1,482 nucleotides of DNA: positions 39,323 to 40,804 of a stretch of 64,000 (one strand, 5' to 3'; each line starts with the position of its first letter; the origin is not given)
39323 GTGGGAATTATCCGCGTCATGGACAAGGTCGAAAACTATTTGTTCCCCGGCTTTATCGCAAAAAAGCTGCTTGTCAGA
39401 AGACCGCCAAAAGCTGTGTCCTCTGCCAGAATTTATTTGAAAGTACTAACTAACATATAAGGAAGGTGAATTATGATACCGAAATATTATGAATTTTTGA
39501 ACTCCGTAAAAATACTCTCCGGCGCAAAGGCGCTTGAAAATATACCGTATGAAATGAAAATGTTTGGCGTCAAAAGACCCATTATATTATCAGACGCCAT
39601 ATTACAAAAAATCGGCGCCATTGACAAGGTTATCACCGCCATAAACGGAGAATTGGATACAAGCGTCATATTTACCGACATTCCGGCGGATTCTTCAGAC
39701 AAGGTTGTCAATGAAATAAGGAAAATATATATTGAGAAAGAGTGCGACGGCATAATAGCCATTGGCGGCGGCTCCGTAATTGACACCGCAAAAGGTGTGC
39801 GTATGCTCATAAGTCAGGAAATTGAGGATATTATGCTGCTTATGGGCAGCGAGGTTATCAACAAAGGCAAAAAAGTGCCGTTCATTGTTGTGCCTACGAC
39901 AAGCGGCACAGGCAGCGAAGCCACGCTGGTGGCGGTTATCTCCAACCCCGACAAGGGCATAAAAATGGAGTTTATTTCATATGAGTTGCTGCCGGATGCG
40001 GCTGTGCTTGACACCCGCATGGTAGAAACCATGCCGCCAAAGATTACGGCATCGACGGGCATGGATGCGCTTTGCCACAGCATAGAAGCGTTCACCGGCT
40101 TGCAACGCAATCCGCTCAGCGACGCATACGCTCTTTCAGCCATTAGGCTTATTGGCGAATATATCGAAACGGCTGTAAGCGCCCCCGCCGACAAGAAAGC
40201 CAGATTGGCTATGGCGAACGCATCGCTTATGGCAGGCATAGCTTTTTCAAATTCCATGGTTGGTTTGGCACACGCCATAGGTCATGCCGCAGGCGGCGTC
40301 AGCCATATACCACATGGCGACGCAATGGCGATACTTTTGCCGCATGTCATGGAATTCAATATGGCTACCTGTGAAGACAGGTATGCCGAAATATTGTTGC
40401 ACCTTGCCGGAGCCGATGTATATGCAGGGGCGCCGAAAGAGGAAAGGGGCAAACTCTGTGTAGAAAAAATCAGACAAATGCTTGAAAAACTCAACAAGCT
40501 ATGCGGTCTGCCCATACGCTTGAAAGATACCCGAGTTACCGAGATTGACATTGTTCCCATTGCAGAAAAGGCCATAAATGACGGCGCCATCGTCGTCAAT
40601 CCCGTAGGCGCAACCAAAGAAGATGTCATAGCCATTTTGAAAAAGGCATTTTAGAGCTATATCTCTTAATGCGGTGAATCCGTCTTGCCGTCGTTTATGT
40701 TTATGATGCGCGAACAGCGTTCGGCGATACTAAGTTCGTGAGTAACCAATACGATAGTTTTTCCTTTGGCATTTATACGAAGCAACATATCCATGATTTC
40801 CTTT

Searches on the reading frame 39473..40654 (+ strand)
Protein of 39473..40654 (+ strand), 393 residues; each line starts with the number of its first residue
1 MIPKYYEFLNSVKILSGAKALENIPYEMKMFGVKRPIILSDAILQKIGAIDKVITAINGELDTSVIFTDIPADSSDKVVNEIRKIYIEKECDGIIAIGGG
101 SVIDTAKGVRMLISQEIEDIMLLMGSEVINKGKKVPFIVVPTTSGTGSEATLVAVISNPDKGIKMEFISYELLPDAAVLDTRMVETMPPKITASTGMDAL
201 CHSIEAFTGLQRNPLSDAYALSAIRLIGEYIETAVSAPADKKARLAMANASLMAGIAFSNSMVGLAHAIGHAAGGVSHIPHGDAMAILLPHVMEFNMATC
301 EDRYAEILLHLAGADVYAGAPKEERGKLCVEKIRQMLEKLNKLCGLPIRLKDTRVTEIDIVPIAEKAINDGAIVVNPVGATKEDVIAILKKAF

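Call 20: search_protein_families(library=pfam, proteins=[P0011, P0009], max_evalue=10)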
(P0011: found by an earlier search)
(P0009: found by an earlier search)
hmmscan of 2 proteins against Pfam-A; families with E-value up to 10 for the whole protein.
P0011 (173 aa): 1 family
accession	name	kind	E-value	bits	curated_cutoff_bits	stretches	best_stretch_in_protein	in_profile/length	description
PF05365.17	UCR_UQCRX_QCR9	-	3.5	8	27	1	28-54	14-40/53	Ubiquinol-cytochrome C reductase, UQCRX/QCR9 like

P0009 (140 aa): 0 families

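Call 36: find_related_loci(query=window:39473-40654:+, collection=genome_contigs, flank=10000)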
Query window:39473-40654:+ (393 aa) in genome_contigs; peptide patterns used: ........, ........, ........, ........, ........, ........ (x = any residue, [..] = any of these).
98 stretches matched a pattern; 67 encode a relative of the query (tblastn E <= 1e-3); 67 distinct loci.
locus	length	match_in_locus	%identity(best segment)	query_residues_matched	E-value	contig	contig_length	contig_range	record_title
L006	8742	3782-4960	91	1-393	0e+0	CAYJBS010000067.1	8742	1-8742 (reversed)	MAG TPA_asm: uncultured Christensenella sp. isolate ERP122455_co1_162 genome assembly, contig: NODE_2544_length_8742_cov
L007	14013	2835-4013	76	1-393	0e+0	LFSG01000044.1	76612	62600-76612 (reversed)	MAG: Clostridiales bacterium DTU072 scaffold18696, whole genome shotgun sequence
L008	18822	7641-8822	57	2-393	3e-150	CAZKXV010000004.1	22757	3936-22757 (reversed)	MAG TPA_asm: uncultured Clostridia bacterium isolate binchicken_co47_179 genome assembly, contig: NODE_1477_length_22757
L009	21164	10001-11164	55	5-392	2e-136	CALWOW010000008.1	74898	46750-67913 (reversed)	MAG: uncultured Clostridia bacterium isolate E09__bin259 genome assembly, contig: E09__k127_5023108, whole genome shotgu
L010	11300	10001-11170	53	4-392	4e-136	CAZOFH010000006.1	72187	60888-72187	MAG TPA_asm: uncultured Christensenella sp. isolate SRP313737_co1_325 genome assembly, contig: NODE_618_length_72187_cov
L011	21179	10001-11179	52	1-393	4e-127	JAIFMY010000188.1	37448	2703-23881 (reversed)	MAG: Bacteroidetes bacterium isolate bin_57 scaffold_5764, whole genome shotgun sequence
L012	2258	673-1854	50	1-393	5e-134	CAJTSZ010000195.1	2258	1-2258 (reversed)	MAG TPA_asm: uncultured Oscillospiraceae bacterium isolate MGBC110487 genome assembly, contig: MGBC110487.195, whole gen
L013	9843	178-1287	36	12-388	4e-66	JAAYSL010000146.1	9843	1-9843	MAG: Bacillota bacterium isolate AS23ysBPME_338 107223_AS23, whole genome shotgun sequence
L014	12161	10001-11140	34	5-393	2e-65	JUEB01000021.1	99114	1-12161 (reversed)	MAG: Peptococcaceae bacterium BICA1-7 BICA1a_1138769, whole genome shotgun sequence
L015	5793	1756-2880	37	12-393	1e-64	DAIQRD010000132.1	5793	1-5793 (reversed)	MAG TPA_asm: Bacillota bacterium isolate CTOTU40582 NODE_7318_length_5793_cov_3.541826, whole genome shotgun sequence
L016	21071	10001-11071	36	29-393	8e-64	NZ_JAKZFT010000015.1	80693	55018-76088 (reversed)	Geotalea sp. SG265 Scaffold15, whole genome shotgun sequence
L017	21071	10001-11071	36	13-377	2e-63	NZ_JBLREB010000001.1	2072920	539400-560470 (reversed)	Ectobacillus polymachus strain NBRC 110614 Scaffold1, whole genome shotgun sequence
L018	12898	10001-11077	35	32-393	4e-58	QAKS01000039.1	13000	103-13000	MAG: Clostridiales bacterium isolate CIM:MAG 1314 contig_127932, whole genome shotgun sequence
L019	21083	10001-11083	34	1-367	5e-56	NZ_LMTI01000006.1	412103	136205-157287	Bacillus sp. FJAT-27445 scaffold6, whole genome shotgun sequence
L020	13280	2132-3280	33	4-391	3e-54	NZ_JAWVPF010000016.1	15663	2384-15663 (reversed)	Terribacillus saccharophilus strain TATVAM-FAB29 34_S19_contig_16, whole genome shotgun sequence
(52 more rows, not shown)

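Call 98: search_protein_families(library=ncbifam, proteins=[P0009], max_evalue=10)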
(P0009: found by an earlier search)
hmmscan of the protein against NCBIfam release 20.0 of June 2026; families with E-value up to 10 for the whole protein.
P0009 (140 aa): 2 families
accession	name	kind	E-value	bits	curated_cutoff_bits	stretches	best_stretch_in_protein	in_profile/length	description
NF040620.1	fused_HadA_HadB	exception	0.0022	17.5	350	1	70-125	111-166/329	fused (3R)-hydroxyacyl-ACP dehydratase subunits HadA/HadB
NF049854.1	tandem_WD_0033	domain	0.13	12.4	40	1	65-90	22-47/48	WD_0033/WD_0034 family tandem repeat-containing protein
